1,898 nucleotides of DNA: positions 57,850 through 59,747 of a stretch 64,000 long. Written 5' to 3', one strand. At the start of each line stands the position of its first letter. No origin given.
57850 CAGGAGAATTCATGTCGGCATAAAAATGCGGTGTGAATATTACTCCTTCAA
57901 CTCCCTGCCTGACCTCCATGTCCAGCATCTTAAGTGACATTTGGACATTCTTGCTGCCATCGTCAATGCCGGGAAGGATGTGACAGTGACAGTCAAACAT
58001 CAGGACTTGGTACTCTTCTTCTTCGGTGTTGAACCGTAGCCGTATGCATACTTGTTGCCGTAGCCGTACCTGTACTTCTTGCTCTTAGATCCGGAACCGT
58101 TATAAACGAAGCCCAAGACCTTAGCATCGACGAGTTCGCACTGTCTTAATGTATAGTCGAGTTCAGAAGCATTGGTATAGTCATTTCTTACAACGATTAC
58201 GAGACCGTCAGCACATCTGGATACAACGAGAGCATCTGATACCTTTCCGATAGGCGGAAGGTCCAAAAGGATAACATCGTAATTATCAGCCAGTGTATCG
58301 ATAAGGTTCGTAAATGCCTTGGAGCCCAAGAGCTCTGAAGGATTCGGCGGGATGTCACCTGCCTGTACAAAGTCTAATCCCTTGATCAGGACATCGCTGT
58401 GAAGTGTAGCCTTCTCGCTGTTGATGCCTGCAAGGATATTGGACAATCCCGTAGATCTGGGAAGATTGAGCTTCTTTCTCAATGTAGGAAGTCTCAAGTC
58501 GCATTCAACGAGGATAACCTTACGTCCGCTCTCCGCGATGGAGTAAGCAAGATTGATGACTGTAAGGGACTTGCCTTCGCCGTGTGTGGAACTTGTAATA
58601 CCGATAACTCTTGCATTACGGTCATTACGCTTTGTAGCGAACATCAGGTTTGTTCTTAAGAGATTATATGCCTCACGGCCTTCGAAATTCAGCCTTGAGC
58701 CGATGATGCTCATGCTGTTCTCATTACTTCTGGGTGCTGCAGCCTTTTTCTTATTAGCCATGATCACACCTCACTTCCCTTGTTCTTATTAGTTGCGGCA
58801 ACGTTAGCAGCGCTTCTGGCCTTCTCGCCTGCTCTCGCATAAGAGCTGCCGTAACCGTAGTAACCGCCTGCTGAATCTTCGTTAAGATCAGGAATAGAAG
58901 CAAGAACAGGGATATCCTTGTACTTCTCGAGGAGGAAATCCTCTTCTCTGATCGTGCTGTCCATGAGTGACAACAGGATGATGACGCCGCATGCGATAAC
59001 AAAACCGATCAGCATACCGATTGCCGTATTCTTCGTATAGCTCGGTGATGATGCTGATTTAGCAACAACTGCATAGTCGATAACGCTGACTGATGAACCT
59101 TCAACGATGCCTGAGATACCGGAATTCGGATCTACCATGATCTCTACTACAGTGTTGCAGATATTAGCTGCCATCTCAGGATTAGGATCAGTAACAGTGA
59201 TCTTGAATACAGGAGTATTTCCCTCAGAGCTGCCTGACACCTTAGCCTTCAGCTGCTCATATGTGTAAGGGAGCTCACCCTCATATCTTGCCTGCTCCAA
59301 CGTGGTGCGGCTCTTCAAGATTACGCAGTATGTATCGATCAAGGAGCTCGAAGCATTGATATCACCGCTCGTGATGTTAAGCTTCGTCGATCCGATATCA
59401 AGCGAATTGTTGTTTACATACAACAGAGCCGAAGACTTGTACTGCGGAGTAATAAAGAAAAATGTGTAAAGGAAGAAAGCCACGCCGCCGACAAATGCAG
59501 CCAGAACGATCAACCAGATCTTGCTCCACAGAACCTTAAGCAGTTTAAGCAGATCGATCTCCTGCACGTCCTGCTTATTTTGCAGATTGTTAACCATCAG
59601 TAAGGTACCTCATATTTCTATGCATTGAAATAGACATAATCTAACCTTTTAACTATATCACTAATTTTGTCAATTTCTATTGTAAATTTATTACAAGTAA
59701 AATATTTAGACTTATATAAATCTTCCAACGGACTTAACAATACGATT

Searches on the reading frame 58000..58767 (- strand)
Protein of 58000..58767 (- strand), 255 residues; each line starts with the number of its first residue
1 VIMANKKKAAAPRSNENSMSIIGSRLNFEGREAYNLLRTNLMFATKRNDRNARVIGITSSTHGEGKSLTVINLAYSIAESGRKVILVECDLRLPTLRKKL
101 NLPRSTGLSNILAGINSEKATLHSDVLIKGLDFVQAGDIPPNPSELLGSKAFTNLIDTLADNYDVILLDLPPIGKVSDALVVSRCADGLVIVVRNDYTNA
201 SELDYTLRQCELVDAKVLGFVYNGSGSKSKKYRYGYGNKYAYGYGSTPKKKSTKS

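Call 8: search_protein_families(library=pfam, proteins=[window:58000-58767:-])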
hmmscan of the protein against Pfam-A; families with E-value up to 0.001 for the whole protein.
window:58000-58767:- (255 aa): 5 families
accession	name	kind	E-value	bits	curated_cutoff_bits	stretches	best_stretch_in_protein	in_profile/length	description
PF13614.12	AAA_31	-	3.1e-10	40.7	27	1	53-211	2-165/177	AAA domain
PF10609.15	ParA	-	5.5e-08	33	27.1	1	53-230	4-180/246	NUBPL iron-transfer P-loop NTPase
PF01656.29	CbiA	-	7.6e-07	29.6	25.4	1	56-181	2-66/125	CobQ/CobB/MinD/ParA nucleotide binding domain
PF00142.24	Fer4_NifH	-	2.1e-05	24.6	25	1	63-137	10-87/271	4Fe-4S iron sulfur cluster binding proteins, NifH/frxC family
PF09140.17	MipZ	-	0.00017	21.5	20.7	1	55-193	3-129/262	ATPase MipZ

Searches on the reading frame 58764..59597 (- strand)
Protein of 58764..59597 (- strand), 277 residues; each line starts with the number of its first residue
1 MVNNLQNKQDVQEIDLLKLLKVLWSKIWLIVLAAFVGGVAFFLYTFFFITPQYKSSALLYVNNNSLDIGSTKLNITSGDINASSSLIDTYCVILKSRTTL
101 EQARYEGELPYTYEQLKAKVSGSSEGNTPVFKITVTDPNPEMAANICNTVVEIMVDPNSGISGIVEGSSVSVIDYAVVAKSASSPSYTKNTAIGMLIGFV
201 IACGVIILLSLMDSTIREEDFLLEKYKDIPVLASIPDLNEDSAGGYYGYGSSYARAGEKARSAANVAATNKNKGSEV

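Call 56: search_protein_families(library=pfam, proteins=[window:58764-59597:-], max_evalue=0.00001)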
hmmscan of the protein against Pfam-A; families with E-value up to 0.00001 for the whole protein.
window:58764-59597:- (277 aa): 1 family
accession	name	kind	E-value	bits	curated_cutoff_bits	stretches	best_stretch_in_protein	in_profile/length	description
PF02706.20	Wzz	-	1.4e-18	67.4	25.5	1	12-104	1-88/91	Chain length determinant protein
